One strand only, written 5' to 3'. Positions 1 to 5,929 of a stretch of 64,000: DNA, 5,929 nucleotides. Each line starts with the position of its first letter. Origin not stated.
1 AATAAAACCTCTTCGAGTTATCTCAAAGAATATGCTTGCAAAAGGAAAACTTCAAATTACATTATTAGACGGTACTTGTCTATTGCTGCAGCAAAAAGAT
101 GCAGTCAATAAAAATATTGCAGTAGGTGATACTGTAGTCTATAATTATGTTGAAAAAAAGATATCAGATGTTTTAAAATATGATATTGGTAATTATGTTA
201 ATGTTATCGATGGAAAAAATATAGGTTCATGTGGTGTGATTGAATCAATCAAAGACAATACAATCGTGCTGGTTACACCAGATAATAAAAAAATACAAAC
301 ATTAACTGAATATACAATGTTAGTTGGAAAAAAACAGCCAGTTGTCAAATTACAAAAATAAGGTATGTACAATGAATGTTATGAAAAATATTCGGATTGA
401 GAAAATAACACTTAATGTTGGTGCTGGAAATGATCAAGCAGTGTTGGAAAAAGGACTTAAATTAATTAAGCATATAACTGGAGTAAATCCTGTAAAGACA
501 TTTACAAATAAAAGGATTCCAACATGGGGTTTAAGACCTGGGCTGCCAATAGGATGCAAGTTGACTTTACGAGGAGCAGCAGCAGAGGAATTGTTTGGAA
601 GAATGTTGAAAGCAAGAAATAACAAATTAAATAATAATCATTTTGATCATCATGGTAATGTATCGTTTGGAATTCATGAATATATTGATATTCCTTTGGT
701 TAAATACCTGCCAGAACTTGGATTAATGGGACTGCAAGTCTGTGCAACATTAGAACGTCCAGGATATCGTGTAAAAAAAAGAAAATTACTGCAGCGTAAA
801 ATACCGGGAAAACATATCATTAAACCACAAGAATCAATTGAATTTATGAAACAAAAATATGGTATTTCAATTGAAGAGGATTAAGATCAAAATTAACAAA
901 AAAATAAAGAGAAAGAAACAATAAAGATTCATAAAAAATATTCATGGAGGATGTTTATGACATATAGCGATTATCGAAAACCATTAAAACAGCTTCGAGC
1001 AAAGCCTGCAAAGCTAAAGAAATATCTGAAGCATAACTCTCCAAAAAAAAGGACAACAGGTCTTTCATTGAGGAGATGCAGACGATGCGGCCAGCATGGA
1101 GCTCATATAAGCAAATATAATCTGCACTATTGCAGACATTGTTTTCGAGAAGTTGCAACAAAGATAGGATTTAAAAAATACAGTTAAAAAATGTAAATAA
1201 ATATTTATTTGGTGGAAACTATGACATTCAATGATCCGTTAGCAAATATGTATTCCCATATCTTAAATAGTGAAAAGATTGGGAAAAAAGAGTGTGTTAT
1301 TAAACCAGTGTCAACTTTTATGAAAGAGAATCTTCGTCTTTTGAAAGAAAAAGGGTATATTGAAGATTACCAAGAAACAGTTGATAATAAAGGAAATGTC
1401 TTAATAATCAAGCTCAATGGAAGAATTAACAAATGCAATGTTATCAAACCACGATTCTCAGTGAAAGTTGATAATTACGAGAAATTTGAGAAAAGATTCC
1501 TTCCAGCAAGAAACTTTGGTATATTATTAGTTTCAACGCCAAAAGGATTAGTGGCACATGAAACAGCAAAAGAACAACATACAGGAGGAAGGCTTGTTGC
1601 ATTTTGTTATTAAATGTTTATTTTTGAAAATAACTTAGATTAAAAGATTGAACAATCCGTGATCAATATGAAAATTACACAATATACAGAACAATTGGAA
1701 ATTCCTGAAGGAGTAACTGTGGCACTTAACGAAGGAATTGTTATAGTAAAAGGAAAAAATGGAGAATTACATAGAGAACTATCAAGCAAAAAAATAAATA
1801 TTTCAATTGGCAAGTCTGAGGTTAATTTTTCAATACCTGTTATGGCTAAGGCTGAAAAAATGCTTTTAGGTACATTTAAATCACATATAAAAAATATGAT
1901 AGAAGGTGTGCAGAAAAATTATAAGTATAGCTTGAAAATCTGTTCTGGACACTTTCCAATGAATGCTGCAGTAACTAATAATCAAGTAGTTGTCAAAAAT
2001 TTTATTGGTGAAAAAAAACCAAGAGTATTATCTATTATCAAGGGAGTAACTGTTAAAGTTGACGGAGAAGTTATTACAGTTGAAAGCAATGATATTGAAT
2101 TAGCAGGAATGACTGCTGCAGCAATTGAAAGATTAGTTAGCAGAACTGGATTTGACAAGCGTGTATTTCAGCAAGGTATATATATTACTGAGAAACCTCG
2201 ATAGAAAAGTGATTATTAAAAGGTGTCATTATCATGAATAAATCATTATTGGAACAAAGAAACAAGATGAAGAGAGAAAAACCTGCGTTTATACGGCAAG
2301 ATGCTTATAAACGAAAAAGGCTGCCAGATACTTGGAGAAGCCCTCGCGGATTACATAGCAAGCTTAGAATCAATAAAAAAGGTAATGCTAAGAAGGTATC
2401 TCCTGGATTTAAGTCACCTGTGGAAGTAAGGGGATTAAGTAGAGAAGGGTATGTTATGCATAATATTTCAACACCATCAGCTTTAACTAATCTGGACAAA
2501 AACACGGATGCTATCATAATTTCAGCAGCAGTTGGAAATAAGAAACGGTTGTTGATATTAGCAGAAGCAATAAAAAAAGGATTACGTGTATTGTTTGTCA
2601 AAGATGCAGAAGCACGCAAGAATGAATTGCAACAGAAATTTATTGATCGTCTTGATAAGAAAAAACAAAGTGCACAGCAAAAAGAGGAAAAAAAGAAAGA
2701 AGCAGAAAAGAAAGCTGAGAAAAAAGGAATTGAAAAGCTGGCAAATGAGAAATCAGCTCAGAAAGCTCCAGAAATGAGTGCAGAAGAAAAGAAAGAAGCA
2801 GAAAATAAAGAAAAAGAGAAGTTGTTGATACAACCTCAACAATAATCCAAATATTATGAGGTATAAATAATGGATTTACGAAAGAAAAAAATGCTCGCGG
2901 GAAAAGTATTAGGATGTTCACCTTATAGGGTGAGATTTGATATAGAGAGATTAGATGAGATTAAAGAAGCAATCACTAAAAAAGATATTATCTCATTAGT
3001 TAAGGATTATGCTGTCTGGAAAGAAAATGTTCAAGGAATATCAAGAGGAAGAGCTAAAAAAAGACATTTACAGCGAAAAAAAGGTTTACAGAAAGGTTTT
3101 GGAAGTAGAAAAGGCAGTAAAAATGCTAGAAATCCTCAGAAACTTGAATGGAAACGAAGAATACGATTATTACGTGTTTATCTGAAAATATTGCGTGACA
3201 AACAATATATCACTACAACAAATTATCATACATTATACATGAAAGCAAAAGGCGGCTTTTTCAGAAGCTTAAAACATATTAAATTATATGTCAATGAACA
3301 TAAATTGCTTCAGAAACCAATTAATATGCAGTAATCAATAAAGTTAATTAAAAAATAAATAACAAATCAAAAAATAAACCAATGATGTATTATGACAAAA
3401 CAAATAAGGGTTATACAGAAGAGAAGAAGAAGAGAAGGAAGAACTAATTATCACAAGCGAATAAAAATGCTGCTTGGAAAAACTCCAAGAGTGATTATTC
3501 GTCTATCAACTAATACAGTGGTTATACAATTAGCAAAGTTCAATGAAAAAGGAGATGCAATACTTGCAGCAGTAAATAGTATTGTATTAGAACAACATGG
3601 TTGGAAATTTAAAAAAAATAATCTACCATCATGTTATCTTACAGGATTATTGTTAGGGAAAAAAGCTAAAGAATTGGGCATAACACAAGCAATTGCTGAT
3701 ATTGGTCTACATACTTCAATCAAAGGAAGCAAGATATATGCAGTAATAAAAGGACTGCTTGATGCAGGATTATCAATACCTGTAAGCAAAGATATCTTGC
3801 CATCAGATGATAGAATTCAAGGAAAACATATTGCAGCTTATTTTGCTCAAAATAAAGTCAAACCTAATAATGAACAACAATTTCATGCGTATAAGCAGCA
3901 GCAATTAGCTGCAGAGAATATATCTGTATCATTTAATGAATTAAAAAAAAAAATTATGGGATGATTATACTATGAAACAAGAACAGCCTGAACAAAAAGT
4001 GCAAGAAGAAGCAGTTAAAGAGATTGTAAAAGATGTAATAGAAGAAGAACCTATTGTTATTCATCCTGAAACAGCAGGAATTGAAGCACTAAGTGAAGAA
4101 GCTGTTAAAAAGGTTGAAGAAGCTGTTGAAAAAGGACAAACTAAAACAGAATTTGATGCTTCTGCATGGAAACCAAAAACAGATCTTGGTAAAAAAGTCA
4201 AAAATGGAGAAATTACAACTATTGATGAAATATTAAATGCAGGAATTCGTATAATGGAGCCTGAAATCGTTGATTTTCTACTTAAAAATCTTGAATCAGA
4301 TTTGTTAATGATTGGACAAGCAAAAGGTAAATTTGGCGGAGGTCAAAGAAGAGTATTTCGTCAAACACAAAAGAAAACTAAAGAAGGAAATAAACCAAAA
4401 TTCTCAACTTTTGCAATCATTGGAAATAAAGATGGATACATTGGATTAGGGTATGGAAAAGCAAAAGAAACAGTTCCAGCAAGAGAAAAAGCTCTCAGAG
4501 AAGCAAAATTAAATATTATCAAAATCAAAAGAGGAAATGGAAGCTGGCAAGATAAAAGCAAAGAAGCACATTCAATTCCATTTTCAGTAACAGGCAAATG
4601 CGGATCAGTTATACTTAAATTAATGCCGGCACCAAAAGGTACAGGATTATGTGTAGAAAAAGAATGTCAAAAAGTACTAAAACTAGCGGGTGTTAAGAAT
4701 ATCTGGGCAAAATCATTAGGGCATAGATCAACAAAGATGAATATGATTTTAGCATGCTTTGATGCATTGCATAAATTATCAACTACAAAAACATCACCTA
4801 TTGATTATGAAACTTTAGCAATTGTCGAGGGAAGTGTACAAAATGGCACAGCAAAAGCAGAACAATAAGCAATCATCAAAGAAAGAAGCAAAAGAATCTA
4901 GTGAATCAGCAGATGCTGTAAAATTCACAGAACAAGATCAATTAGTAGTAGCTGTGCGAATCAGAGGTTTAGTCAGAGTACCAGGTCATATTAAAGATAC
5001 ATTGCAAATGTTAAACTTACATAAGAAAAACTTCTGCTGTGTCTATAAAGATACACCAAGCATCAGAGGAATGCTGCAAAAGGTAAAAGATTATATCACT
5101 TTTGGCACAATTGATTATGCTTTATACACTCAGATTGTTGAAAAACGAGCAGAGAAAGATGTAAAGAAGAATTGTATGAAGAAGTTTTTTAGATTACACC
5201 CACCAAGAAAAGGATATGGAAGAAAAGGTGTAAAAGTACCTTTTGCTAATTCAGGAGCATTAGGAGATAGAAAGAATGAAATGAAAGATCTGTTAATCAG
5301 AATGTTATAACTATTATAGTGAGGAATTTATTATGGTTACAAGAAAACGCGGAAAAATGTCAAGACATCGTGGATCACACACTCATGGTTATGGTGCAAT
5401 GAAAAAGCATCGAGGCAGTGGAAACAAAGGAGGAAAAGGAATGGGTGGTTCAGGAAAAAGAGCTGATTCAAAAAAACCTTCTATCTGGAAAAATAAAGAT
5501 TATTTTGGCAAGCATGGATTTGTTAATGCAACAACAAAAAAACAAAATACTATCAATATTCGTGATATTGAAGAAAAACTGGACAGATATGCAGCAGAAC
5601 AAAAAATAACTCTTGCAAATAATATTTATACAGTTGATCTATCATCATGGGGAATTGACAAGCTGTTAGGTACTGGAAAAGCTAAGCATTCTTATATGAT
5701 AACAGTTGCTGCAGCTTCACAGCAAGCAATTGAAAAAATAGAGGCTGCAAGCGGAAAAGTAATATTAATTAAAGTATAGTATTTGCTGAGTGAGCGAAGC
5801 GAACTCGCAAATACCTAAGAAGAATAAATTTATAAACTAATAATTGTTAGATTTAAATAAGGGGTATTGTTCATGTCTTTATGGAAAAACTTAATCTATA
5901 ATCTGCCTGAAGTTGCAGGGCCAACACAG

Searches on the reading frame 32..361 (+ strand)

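Call 64: search_protein_families(library=pfam, proteins=[window:32-361:+], max_evalue=0.01)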
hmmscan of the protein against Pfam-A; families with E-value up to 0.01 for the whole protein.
window:32-361:+ (109 aa): 2 families
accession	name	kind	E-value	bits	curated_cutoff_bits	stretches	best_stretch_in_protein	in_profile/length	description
PF00900.26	Ribosomal_S4e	-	9.7e-06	25.7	25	1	2-44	38-75/75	Ribosomal family S4e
PF23284.2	KOW2_Spt5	-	0.0011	19.2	28.9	1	53-89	2-37/50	Transcription elongation factor SPT5, second KOW domain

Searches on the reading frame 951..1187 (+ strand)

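Call 64: search_protein_families(library=pfam, proteins=[window:951-1187:+], max_evalue=0.01)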
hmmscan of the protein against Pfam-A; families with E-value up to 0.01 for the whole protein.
window:951-1187:+ (78 aa): 2 families
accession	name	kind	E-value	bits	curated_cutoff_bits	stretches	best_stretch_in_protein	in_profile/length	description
PF00253.27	Ribosomal_S14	-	9.6e-11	41.7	27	1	31-78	6-54/54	Ribosomal protein S14p/S29e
PF06827.20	zf-FPG_IleRS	-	0.0095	16.2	21.3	0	43-65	4-28/30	Zinc finger found in FPG and IleRS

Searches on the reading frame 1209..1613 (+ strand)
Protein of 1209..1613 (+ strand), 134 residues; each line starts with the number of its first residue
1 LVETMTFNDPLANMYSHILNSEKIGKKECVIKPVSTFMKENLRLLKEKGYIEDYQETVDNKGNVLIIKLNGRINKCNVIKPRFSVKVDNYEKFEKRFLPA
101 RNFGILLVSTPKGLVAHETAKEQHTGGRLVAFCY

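Call 10: search_protein_families(library=pfam, proteins=[window:1209-1613:+])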
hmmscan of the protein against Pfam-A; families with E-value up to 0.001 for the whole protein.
window:1209-1613:+ (134 aa): 1 family
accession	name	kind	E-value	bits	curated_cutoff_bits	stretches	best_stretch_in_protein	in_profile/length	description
PF00410.24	Ribosomal_S8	-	6e-21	75.2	24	1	9-134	1-126/126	Ribosomal protein S8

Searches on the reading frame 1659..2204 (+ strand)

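Call 10: search_protein_families(library=pfam, proteins=[window:1659-2204:+])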
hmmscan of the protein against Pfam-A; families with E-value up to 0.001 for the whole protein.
window:1659-2204:+ (181 aa): 1 family
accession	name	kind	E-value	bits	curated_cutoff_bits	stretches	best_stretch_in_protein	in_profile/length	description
PF00347.28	Ribosomal_L6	-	2.8e-22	79.7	27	2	15-86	1-79/80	Ribosomal protein L6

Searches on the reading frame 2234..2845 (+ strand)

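Call 10: search_protein_families(library=pfam, proteins=[window:2234-2845:+])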
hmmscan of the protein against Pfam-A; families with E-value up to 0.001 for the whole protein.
window:2234-2845:+ (203 aa): 1 family
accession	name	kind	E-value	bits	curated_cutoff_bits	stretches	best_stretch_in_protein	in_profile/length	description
PF01655.23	Ribosomal_L32e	-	1.4e-22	80.5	25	1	16-120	1-107/108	Ribosomal protein L32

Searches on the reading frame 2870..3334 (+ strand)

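Call 10: search_protein_families(library=pfam, proteins=[window:2870-3334:+])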
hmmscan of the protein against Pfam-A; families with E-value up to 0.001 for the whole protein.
window:2870-3334:+ (154 aa): 2 families
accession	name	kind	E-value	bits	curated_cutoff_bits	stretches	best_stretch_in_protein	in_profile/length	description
PF25476.1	Ribosomal_L19e_C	-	2.4e-29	101.8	25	1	56-145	2-91/91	Ribosomal protein L19e, C-terminal domain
PF01280.26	Ribosomal_L19e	-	6.8e-12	45.6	25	1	2-53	1-52/53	Ribosomal protein L19e, N-terminal domain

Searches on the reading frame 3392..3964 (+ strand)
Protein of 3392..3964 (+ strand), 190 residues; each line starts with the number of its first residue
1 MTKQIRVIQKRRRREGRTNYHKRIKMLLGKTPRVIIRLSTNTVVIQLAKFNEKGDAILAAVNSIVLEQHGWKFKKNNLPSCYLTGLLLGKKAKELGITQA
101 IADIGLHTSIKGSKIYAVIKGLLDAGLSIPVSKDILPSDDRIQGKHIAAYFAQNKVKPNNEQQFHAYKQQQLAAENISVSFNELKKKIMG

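Call 10: search_protein_families(library=pfam, proteins=[window:3392-3964:+])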
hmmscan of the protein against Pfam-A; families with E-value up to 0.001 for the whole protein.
window:3392-3964:+ (190 aa): 2 families
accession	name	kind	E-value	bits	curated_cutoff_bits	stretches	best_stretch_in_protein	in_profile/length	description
PF17144.9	Ribosomal_L5e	-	1.2e-21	78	27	2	9-92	6-96/163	Ribosomal large subunit proteins 60S L5, and 50S L18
PF00861.27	Ribosomal_L18p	-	0.00031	21.5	27.8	1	13-108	3-97/116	Ribosomal L18 of archaea, bacteria, mitoch. and chloroplast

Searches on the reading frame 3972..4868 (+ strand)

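Call 10: search_protein_families(library=pfam, proteins=[window:3972-4868:+])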
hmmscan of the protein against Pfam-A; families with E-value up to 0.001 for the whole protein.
window:3972-4868:+ (298 aa): 2 families
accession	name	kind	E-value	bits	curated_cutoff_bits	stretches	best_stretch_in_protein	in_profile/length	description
PF03719.21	Ribosomal_S5_C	-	7.5e-21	73.8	21.5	1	208-273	1-65/71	Ribosomal protein S5, C-terminal domain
PF00333.26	Ribosomal_S5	-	4.3e-18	65.5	27.1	1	130-186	9-65/65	Ribosomal protein S5, N-terminal domain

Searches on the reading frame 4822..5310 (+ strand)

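Call 10: search_protein_families(library=pfam, proteins=[window:4822-5310:+])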
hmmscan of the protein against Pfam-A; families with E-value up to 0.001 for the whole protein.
window:4822-5310:+ (162 aa): 1 family
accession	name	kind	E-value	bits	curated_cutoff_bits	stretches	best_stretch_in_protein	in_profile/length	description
PF00327.25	Ribosomal_L30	-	7.6e-17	61.3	23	1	45-92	4-51/51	Ribosomal protein L30p/L7e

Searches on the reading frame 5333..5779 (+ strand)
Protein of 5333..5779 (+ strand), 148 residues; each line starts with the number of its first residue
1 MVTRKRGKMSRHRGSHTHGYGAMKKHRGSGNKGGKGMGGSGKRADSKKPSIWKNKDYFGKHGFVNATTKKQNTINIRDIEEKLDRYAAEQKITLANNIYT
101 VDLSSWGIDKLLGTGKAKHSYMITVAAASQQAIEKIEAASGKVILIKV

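Call 10: search_protein_families(library=pfam, proteins=[window:5333-5779:+])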
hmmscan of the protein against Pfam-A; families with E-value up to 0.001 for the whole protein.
window:5333-5779:+ (148 aa): 1 family
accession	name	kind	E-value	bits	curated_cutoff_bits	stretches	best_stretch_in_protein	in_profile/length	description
PF00828.25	Ribosomal_L27A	-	7e-12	46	21.5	1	73-144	1-72/72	Ribosomal proteins 50S-L15, 50S-L18e, 60S-L27A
